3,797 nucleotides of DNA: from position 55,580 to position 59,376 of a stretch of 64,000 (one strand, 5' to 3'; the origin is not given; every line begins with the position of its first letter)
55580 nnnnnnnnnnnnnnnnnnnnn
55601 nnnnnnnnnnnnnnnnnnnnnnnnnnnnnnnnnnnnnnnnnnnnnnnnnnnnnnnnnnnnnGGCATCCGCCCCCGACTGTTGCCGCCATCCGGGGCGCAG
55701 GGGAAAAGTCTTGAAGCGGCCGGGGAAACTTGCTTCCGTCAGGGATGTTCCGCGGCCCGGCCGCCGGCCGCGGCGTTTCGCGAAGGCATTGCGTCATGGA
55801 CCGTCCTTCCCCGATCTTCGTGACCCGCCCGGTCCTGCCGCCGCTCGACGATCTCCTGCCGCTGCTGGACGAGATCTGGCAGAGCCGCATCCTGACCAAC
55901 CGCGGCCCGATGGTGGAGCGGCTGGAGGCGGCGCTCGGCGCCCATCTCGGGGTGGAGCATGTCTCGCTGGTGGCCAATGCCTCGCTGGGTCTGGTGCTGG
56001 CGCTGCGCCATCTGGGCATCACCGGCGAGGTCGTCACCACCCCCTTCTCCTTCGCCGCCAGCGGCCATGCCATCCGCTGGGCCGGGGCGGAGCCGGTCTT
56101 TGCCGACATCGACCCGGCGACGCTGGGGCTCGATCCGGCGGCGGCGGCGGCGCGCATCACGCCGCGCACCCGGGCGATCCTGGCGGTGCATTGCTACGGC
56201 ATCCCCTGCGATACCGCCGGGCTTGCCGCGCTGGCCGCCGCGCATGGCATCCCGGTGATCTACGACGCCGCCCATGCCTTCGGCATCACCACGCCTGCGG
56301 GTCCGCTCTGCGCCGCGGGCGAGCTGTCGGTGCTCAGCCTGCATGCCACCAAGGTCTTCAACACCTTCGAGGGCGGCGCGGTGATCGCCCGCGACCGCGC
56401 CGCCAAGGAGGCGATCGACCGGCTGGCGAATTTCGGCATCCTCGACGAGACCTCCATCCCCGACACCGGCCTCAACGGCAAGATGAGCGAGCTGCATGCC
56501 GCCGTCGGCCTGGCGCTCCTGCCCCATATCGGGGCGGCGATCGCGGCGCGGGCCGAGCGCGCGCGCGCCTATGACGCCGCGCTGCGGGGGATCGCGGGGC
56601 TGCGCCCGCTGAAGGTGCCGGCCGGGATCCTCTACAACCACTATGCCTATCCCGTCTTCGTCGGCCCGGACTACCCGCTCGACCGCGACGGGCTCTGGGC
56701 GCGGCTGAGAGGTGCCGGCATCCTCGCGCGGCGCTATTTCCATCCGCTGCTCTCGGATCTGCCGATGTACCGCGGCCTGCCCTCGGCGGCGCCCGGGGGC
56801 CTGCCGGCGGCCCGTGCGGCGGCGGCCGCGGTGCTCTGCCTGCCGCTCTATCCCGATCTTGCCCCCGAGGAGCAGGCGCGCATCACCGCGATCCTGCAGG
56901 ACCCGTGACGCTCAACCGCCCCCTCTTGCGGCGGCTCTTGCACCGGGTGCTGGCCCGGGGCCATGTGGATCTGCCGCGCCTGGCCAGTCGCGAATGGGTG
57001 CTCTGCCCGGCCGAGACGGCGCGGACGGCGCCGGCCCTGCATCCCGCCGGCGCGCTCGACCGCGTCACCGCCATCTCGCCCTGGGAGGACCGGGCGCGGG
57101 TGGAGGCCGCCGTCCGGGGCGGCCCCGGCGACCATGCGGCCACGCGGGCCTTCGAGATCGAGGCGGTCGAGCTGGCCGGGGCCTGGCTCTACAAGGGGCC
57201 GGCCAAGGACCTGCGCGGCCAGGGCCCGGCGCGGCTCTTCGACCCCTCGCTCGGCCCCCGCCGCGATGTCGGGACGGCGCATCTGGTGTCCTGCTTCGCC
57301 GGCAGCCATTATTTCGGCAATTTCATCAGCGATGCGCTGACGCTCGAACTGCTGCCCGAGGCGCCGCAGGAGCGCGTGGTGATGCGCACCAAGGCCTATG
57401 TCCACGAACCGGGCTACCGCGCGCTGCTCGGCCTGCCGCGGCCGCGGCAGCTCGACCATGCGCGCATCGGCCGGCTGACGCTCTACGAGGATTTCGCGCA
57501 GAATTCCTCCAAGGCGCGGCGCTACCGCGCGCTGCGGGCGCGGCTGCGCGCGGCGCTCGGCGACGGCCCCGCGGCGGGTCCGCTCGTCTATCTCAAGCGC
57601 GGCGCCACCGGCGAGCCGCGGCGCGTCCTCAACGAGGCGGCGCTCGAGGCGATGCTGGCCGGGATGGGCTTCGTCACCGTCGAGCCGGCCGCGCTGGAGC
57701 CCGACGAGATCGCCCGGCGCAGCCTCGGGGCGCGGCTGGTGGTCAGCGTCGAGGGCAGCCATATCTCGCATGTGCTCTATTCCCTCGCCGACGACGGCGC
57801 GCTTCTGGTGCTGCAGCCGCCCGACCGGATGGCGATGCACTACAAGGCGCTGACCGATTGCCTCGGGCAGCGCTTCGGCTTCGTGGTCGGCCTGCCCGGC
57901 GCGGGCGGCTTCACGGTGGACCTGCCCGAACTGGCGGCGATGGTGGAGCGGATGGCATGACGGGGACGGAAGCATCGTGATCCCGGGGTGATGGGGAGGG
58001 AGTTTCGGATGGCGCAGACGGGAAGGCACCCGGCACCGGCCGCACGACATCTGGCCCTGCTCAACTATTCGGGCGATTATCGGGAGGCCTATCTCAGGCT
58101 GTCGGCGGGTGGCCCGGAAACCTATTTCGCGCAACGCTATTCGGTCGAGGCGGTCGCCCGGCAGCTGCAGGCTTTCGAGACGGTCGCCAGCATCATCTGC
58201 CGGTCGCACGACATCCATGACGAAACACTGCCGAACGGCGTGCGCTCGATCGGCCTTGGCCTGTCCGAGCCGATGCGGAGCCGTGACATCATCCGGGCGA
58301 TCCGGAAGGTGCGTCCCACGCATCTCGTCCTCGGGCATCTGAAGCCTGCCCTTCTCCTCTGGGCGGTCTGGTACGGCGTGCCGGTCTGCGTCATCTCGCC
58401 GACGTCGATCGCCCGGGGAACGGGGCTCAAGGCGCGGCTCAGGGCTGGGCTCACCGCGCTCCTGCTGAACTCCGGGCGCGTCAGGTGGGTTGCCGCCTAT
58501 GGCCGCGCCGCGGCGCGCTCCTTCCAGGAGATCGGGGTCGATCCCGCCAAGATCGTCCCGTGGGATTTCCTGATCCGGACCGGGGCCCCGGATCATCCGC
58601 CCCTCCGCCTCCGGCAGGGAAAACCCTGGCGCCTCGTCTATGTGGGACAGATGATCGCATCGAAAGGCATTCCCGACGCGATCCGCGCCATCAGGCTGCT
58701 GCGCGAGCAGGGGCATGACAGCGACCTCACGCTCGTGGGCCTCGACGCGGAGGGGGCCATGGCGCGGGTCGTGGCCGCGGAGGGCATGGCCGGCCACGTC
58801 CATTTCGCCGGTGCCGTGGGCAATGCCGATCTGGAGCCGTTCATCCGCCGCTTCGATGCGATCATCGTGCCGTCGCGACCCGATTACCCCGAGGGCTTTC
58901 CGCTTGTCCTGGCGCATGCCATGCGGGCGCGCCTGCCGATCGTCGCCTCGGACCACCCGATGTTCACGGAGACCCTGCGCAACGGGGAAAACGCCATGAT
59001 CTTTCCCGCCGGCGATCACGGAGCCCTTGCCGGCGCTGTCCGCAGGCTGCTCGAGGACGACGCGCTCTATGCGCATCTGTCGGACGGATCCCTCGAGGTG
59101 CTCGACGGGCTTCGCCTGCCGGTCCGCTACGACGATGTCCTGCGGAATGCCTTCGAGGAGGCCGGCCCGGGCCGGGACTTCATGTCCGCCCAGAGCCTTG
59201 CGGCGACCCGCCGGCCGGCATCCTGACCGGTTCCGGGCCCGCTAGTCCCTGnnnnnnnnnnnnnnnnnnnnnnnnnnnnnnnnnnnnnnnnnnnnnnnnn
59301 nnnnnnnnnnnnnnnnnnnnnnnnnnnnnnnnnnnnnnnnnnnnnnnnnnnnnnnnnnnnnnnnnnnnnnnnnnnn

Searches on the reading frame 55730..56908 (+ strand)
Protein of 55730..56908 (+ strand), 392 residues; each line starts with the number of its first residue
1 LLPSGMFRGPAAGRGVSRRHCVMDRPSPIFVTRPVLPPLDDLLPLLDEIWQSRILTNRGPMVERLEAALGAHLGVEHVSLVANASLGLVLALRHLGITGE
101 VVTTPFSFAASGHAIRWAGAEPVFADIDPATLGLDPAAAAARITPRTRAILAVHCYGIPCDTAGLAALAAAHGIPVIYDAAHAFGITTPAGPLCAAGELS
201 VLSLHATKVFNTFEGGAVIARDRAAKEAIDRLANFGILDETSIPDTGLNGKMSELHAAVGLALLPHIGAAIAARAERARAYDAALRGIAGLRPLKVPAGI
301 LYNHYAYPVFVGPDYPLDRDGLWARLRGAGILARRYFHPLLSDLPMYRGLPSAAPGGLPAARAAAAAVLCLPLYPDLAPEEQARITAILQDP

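Call 74: search_protein_families(library=pfam, proteins=[window:55730-56908:+], max_evalue=0.0001)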
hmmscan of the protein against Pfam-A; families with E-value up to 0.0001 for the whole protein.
window:55730-56908:+ (392 aa): 1 family
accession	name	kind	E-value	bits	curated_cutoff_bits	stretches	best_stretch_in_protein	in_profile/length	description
PF01041.23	DegT_DnrJ_EryC1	-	6.1e-86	289.3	19.8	1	45-389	10-359/360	DegT/DnrJ/EryC1/StrS aminotransferase family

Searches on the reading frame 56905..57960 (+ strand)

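Call 74: search_protein_families(library=pfam, proteins=[window:56905-57960:+], max_evalue=0.0001)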
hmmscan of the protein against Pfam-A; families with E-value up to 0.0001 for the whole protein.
window:56905-57960:+ (351 aa): 1 family
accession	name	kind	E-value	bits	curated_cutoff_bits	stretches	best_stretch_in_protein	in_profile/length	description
PF04577.19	Glyco_transf_61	-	8.3e-09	36.2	27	1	137-292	1-129/137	Glycosyltransferase 61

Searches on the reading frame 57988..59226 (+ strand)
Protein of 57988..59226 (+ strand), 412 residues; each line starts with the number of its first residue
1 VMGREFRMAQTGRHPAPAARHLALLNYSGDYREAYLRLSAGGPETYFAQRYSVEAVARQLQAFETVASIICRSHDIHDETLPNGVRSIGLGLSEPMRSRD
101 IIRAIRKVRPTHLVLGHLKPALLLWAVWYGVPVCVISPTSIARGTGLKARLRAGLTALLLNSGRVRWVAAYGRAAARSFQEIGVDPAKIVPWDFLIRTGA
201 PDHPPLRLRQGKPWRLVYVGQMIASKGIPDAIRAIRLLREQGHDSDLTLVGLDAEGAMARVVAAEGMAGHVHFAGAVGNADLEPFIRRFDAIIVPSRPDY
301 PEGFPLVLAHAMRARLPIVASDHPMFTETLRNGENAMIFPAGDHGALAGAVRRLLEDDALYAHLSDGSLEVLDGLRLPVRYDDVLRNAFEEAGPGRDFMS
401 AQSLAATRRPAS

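Call 74: search_protein_families(library=pfam, proteins=[window:57988-59226:+], max_evalue=0.0001)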
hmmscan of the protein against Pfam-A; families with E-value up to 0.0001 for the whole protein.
window:57988-59226:+ (412 aa): 3 families
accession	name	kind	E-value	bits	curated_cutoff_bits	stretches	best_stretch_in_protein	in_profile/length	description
PF13692.12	Glyco_trans_1_4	-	8.8e-27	94.5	27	1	215-357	3-142/142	Glycosyl transferases group 1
PF00534.26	Glycos_transf_1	-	1.1e-26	93.9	26.4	1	210-365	12-166/172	Glycosyl transferases group 1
PF20706.3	GT4-conflict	-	4.4e-08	33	26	1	167-332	149-322/385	Family 4 Glycosyltransferase in conflict systems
